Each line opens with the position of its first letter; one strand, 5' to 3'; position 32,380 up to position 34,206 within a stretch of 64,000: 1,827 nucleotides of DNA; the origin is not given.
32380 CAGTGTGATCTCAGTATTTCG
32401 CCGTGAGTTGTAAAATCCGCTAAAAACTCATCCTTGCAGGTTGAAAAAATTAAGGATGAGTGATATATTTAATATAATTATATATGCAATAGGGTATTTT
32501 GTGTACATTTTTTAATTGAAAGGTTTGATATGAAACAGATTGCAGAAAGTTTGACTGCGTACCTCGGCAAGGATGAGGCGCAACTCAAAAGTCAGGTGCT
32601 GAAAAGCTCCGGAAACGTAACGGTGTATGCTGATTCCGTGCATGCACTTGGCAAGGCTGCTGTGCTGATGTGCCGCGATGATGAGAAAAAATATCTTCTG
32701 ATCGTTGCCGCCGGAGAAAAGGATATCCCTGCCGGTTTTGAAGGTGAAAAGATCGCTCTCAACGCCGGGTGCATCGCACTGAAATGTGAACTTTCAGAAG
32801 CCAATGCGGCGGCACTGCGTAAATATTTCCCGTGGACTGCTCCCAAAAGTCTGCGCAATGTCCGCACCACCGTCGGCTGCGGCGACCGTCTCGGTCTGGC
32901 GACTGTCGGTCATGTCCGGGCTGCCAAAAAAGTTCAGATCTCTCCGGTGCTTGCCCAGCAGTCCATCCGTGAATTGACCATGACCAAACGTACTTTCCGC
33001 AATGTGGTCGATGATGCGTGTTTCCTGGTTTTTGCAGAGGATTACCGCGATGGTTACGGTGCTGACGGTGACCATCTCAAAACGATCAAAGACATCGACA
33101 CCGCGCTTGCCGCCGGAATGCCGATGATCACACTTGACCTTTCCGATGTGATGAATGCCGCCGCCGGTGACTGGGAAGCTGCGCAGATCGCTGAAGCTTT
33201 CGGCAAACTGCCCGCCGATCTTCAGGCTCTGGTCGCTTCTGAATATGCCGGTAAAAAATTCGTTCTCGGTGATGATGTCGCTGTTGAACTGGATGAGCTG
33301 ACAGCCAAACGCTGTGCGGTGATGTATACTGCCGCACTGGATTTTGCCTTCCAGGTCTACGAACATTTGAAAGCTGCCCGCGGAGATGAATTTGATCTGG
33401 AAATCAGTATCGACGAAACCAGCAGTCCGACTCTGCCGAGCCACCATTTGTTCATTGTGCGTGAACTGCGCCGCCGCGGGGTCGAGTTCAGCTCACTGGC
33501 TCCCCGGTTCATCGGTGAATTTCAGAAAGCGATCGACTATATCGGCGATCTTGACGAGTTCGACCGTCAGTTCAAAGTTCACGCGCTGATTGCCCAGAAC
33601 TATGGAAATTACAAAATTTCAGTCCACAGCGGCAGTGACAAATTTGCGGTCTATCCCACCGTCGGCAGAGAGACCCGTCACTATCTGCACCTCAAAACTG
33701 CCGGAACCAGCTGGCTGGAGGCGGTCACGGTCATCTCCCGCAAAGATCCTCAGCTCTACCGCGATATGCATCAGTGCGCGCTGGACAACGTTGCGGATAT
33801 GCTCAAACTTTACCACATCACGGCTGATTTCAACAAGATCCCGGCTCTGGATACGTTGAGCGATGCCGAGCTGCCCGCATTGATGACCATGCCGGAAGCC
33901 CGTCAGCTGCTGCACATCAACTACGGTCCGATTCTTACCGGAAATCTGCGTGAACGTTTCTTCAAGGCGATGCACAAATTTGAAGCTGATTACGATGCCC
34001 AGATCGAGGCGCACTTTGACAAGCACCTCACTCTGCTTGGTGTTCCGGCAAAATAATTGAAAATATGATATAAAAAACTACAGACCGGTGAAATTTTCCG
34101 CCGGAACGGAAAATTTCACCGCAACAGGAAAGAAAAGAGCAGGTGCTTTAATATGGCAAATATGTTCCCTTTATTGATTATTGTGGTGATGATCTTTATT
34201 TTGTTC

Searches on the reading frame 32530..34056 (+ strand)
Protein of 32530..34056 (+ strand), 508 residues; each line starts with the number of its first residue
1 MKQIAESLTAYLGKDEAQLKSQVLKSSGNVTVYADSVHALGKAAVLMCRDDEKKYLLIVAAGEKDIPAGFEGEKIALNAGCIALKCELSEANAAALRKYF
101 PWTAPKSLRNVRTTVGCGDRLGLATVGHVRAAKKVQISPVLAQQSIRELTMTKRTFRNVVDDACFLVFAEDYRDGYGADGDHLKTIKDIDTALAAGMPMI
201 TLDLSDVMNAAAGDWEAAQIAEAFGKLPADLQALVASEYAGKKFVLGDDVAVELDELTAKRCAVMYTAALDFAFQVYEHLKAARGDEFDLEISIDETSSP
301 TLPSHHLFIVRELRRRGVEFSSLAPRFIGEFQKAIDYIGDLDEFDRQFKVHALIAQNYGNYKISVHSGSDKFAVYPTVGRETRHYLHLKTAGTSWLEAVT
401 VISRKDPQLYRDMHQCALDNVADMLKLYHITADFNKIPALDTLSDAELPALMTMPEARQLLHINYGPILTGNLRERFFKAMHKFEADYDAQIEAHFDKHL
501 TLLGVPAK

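Call 3: search_protein_families(library=pfam, proteins=[window:32530-34056:+], max_evalue=0.01)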
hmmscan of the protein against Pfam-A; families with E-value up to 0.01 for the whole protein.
window:32530-34056:+ (508 aa): 1 family
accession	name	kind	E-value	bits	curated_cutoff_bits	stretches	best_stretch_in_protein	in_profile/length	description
PF16257.11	UxaE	-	2.2e-171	571.2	27.1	1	33-503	1-475/475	tagaturonate epimerase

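Call 4: search_protein_families(library=ncbifam, proteins=[window:32530-34056:+], max_evalue=0.01)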
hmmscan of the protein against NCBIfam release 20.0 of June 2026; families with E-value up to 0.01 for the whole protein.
window:32530-34056:+ (508 aa): 0 families
